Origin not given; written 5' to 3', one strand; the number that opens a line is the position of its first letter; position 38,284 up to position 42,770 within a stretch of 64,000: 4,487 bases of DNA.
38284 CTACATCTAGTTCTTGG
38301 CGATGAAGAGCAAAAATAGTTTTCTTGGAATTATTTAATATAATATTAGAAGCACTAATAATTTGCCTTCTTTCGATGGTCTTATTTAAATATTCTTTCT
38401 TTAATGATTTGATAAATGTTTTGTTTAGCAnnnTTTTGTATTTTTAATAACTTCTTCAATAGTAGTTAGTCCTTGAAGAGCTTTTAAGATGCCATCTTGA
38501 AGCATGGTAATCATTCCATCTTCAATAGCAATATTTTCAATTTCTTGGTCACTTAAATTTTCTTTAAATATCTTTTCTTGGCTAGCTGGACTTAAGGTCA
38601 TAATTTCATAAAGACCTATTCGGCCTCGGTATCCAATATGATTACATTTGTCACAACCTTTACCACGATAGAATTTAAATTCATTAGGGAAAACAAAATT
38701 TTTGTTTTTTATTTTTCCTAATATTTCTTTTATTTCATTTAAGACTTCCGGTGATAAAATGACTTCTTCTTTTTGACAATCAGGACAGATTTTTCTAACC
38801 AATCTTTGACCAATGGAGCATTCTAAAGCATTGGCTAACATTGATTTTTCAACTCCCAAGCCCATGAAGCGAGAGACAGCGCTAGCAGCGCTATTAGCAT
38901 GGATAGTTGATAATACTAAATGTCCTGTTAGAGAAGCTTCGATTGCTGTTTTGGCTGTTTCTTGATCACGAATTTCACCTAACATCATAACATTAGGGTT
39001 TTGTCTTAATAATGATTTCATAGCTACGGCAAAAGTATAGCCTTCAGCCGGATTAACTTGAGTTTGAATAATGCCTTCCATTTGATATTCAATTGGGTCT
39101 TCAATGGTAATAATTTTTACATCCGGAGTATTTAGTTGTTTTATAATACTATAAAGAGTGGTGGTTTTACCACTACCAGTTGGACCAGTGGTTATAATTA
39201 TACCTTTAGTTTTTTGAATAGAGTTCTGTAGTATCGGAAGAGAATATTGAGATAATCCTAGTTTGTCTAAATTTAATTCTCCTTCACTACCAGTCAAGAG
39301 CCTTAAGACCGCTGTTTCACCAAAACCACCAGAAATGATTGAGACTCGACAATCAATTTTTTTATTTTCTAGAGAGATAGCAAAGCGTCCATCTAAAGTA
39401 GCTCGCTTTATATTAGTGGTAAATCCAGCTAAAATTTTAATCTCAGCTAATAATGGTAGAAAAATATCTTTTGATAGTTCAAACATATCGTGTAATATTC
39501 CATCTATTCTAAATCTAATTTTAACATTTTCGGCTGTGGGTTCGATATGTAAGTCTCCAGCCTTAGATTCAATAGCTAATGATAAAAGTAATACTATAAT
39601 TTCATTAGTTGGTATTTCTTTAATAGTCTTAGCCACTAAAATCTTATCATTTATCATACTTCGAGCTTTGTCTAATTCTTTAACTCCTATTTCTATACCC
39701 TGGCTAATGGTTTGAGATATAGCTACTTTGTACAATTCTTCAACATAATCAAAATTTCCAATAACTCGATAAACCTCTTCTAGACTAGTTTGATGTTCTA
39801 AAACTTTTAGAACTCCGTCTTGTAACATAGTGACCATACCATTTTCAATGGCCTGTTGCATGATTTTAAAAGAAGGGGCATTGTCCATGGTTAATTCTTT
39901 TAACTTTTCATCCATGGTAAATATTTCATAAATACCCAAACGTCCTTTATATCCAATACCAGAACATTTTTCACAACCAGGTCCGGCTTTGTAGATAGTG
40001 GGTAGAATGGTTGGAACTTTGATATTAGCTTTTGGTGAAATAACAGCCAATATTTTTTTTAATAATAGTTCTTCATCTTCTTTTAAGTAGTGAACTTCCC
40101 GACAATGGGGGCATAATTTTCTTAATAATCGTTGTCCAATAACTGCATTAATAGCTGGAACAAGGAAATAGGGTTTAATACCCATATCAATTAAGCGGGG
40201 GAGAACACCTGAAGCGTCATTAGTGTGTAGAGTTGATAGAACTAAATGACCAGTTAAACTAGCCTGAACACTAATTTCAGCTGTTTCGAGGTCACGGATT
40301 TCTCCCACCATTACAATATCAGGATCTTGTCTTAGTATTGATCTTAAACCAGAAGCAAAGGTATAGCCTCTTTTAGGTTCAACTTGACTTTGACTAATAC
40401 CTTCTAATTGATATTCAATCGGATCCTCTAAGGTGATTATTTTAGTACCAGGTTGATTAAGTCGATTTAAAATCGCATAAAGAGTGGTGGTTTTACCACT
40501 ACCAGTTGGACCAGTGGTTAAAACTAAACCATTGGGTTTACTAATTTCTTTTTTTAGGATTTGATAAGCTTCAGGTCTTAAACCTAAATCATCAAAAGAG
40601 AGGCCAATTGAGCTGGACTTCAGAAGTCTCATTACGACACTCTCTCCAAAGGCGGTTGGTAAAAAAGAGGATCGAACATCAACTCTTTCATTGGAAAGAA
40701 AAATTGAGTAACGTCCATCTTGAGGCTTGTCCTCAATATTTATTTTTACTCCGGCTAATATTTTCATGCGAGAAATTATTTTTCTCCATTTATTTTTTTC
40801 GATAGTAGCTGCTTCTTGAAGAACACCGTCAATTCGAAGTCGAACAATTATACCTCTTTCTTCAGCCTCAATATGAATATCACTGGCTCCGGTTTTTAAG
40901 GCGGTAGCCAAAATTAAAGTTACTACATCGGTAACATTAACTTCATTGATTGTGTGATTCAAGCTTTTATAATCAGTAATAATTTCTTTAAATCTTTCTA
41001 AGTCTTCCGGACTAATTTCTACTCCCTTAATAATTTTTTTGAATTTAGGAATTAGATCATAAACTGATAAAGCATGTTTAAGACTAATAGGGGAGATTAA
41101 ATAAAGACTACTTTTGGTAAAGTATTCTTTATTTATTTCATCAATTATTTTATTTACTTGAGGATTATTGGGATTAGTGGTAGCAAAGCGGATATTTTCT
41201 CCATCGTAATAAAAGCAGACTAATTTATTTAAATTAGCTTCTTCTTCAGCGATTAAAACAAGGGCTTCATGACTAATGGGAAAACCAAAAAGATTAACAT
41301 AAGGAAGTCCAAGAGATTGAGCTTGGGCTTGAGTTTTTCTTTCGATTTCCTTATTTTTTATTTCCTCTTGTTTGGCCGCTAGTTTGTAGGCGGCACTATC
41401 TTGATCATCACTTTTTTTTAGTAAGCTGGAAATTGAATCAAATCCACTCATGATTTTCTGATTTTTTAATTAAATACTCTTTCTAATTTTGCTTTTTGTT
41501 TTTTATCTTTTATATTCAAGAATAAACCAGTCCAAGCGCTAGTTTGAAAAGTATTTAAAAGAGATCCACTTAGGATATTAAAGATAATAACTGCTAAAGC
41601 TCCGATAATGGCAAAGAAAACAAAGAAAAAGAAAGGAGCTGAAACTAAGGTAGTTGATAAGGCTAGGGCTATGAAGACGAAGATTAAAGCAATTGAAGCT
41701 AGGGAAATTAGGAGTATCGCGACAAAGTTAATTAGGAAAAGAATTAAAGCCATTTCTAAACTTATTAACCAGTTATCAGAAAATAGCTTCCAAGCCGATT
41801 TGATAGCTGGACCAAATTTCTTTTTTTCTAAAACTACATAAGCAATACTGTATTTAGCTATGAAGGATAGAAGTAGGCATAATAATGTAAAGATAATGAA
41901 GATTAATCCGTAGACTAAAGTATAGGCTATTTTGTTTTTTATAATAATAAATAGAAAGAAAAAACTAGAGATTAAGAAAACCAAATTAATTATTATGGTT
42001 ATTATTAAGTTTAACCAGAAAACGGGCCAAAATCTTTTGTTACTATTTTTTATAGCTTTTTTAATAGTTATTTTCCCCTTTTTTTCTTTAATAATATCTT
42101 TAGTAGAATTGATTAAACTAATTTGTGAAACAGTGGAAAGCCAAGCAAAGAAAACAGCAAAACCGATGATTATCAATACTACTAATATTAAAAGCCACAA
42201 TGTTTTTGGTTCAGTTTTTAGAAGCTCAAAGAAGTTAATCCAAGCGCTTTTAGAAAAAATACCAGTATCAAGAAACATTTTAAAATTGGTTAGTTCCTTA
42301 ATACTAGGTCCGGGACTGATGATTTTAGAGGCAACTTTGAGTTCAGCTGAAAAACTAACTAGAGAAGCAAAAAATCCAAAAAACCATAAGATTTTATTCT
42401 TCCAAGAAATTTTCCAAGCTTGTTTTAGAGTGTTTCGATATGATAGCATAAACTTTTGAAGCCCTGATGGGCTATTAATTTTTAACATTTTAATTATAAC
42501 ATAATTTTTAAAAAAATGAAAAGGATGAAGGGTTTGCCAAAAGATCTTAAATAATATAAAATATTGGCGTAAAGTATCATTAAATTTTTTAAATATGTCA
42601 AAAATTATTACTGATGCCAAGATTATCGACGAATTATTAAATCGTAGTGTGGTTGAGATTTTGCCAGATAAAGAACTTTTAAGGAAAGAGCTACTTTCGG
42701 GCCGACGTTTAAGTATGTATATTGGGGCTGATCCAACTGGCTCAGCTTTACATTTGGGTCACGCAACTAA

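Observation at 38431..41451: Covalently fused double PilB/GspE secretion ATPase (1006 aa)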

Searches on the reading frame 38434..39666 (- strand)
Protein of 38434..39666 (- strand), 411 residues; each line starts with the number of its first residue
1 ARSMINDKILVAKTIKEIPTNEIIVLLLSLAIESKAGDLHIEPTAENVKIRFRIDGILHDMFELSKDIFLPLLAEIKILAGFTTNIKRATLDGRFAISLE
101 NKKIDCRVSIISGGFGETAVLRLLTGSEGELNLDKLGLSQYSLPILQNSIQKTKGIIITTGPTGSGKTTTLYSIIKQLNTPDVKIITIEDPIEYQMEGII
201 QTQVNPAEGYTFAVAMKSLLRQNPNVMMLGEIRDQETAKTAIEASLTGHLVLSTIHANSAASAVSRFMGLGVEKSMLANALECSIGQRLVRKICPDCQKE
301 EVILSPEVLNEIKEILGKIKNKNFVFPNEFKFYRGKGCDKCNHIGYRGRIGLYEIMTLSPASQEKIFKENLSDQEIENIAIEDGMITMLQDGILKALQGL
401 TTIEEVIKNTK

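Call 25: search_protein_families(library=ncbifam, proteins=[window:38434-39666:-], max_evalue=1e-20)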
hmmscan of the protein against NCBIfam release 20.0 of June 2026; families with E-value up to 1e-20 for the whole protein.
window:38434-39666:- (411 aa): 8 families
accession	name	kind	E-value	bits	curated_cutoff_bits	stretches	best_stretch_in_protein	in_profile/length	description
TIGR02533.1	type_II_gspE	equivalog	5.3e-129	431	630.25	1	14-410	103-486/486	type II secretion system ATPase GspE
TIGR02538.1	type_IV_pilB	equivalog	5.2e-117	391.8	675.65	1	12-410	173-562/564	type IV-A pilus assembly ATPase PilB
NF007755.0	PRK10436.1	equivalog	1.4e-111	373.4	617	1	13-408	78-457/465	type II secretion system protein GspE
NF053534.1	T4PilAsmATPsTfpB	equivalog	4.7e-106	355.5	850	1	23-408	204-580/584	type IV pilus assembly ATPase TfpB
NF041000.1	ATPase_ComGA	equivalog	4.4e-72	242.3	300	1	27-291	3-266/267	competence type IV pilus ATPase ComGA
TIGR01420.1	pilT_fam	subfamily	8.3e-49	166.6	319.1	1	27-314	5-295/343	PilT/PilU family type 4a pilus ATPase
TIGR02525.1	plasmid_TraJ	equivalog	5.8e-25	88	368.3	1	146-270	141-272/372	plasmid transfer ATPase TraJ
TIGR02524.1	dot_icm_DotB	equivalog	2.6e-22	79.5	463.3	1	138-282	117-271/358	Dot/Icm type IV secretion system ATPase DotB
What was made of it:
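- Closest known: PilB / GspE / PilF type IV pilus and type II secretion extension ATPases. Different: Each single unit scores below the NCBIfam equivalog cut-offs (call 25).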

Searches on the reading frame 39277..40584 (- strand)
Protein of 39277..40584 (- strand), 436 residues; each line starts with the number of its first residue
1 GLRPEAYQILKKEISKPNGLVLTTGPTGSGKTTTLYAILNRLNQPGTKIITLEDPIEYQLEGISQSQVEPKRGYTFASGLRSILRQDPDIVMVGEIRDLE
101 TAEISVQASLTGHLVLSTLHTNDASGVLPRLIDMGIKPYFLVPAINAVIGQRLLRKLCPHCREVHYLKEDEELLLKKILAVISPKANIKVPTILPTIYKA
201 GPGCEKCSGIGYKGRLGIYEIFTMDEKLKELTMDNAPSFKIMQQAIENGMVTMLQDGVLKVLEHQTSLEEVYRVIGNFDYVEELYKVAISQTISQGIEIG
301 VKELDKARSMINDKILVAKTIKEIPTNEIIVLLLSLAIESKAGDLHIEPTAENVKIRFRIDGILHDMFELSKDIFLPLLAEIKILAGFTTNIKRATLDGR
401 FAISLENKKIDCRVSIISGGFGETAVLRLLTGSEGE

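Call 66: predict_structure(alignment_id=A2)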
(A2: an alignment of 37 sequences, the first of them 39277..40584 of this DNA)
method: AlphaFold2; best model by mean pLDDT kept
length: 436 residues; sequences in the alignment: 37
mean_pLDDT: 81.8   pTM: 0.62
mean pLDDT of the five models: 81.8, 78.8, 78.3, 69.2, 65.9
residues with pLDDT >= 90: 111; 70-90: 271; 50-70: 37; < 50: 17
segments of 3 or more residues with pLDDT < 50: 56-64, 291-294, 433-436
pLDDT, mean of each block of 10 residues (from residue 1): 81 85 85 77 70 54 52 68 71 81 88 87 82 87 90 93 92 84 80 87 93 92 86 80 85 93 95 86 67 64 89 84 81 92 92 91 88 81 78 76 83 85 88 42
secondary structure, 60 per line:
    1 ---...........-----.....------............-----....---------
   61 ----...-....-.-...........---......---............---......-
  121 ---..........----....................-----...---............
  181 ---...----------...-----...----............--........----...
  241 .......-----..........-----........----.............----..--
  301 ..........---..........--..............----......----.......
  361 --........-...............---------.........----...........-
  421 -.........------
elements in order: H4-14 E20-24 H31-42 E48-51 H76-86 E90-95 H99-110 E114-119 H124-133 H138-144 E145-157 E163-165 H169-180 E197-199 E212-223 H226-233 H238-247 H253-262 H268-275 H280-292 H301-310 H314-323 H326-339 E344-349 E354-360 E363-370 H372-386 E396-404 E409-419 E422-430

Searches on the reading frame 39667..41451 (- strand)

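Call 25: search_protein_families(library=ncbifam, proteins=[window:39667-41451:-], max_evalue=1e-20)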
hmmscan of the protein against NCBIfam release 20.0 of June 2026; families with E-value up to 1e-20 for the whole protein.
window:39667-41451:- (595 aa): 8 families
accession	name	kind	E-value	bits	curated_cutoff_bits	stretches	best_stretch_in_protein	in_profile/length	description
TIGR02533.1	type_II_gspE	equivalog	2.2e-147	491.7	630.25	1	100-563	34-485/486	type II secretion system ATPase GspE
TIGR02538.1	type_IV_pilB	equivalog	1.7e-144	482.5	675.65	1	13-563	23-561/564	type IV-A pilus assembly ATPase PilB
NF007755.0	PRK10436.1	equivalog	6.2e-121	404.3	617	1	149-566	61-461/465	type II secretion system protein GspE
NF053534.1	T4PilAsmATPsTfpB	equivalog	6.1e-120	401.3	850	1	20-564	49-582/584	type IV pilus assembly ATPase TfpB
NF041000.1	ATPase_ComGA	equivalog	1.3e-73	247.3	300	1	180-444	3-266/267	competence type IV pilus ATPase ComGA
TIGR01420.1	pilT_fam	subfamily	1.7e-52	178.8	319.1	1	180-423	5-242/343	PilT/PilU family type 4a pilus ATPase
TIGR02525.1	plasmid_TraJ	equivalog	2.2e-26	92.7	368.3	1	271-423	119-272/372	plasmid transfer ATPase TraJ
TIGR02524.1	dot_icm_DotB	equivalog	5.8e-21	75.1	463.3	0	302-421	129-257/358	Dot/Icm type IV secretion system ATPase DotB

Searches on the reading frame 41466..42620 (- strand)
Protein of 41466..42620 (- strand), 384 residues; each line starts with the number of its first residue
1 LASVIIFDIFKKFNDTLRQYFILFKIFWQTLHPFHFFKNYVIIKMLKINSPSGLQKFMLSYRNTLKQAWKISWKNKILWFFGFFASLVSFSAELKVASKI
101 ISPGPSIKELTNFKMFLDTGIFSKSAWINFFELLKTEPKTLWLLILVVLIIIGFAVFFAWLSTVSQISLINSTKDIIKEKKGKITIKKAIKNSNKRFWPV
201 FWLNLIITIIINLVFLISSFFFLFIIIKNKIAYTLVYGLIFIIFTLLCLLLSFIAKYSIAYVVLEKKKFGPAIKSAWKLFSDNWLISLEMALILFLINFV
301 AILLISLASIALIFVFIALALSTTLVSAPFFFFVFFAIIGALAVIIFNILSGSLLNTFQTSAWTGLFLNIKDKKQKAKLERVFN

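Call 13: search_protein_families(library=pfam, proteins=[window:41466-42620:-], max_evalue=0.001)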
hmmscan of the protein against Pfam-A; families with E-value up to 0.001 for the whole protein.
window:41466-42620:- (384 aa): 0 families

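Call 50: find_homologous_proteins(query=window:41469-42449:-, max_evalue=0.00001)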
Query window:41469-42449:- (327 aa): 291 proteins with E <= 0.00001 among 8000 candidates; the best 120 are listed.
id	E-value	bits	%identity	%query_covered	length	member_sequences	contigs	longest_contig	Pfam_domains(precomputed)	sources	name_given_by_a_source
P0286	5.8e-192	655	100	100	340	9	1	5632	-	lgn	-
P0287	2.1e-113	397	59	100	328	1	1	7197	-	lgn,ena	-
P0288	3.8e-113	396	60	100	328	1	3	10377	-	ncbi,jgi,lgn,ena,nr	ncbi:MAG TPA: hypothetical protein PK142_02935 [bacterium]|nr:hypothetical protein [bacterium]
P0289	1.1e-111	391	59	100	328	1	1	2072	-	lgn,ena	-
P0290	3.3e-111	390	59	100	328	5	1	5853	-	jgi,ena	-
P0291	1.1e-95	339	53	100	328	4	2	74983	-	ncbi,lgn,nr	ncbi:MAG: hypothetical protein PHP37_00730 [Patescibacteria group bacterium]|nr:hypothetical protein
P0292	1.8e-95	338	52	100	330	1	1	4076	-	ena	-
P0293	2.1e-95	338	53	100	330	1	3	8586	-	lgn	-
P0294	1.5e-94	335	51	100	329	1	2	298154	-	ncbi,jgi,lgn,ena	-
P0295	1.3e-93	332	53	100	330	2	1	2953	-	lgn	-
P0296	1.9e-93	331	51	100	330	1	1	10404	-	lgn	-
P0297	4.1e-93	330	52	100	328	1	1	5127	-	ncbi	-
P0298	9.3e-93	329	48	100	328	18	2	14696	-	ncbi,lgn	-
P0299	2.8e-92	328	52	100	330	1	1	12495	-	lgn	-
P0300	5.7e-92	327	51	100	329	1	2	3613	-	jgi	jgi:hypothetical protein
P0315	5.1e-83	297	48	100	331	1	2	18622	PF24400.2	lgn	-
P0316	1.1e-82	296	48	100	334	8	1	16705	PF25231.2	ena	-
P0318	1.4e-81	292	49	100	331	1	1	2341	PF24400.2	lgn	-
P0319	1.7e-81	292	48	100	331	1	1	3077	PF24400.2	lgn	-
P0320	1.7e-81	292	48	100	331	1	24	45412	PF24400.2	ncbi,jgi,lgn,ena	-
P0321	3.0e-81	291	48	100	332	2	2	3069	PF24400.2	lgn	-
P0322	3.8e-81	291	48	100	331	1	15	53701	PF24400.2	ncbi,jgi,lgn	-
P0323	3.9e-81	291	48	100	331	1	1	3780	PF24400.2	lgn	-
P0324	4.6e-81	291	48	100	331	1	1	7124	PF24400.2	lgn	-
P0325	7.6e-81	290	46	100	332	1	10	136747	PF24400.2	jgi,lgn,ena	jgi:membrane-anchored glycerophosphoryl diester phosphodiesterase (GDPDase)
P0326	7.7e-81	290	46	100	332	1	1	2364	PF24400.2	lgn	-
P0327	8.4e-81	290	48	100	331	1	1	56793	PF24400.2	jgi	-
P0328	1.1e-80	290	46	100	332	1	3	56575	PF24400.2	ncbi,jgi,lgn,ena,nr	ncbi:MAG: hypothetical protein WCY43_01525 [Patescibacteria group bacterium]|nr:hypothetical protein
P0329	1.4e-80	289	48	100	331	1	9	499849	PF24400.2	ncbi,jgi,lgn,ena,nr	ncbi:MAG TPA: hypothetical protein PK686_01935 [bacterium]|nr:hypothetical protein [bacterium] HPV65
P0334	8.4e-59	218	43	98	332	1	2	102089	PF24400.2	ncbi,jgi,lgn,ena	ncbi:MAG: hypothetical protein WC619_02160 [Patescibacteria group bacterium]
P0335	2.1e-57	213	40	98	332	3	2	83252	PF24400.2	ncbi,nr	ncbi:MAG: hypothetical protein PHZ04_02985 [Patescibacteria group bacterium]|nr:hypothetical protein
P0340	2.4e-54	203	38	99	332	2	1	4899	PF24400.2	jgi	-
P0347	7.8e-53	198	39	98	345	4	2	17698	PF24400.2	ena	-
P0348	1.9e-52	197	36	98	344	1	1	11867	PF24400.2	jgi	jgi:hypothetical protein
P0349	3.5e-52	196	36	98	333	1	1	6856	PF24400.2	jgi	jgi:hypothetical protein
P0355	2.1e-51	193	48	69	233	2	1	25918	PF25231.2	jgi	jgi:hypothetical protein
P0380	8.0e-49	185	39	100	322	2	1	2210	PF25231.2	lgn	-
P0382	1.5e-48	184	37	99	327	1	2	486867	PF24400.2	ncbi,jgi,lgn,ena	-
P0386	2.5e-48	183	34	99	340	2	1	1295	PF24400.2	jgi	jgi:hypothetical protein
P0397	2.3e-47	180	34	100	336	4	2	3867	PF24400.2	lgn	-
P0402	4.2e-47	179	37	100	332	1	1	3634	PF24400.2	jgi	jgi:hypothetical protein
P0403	5.4e-47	179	37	99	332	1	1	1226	PF24400.2,PF25231.2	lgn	-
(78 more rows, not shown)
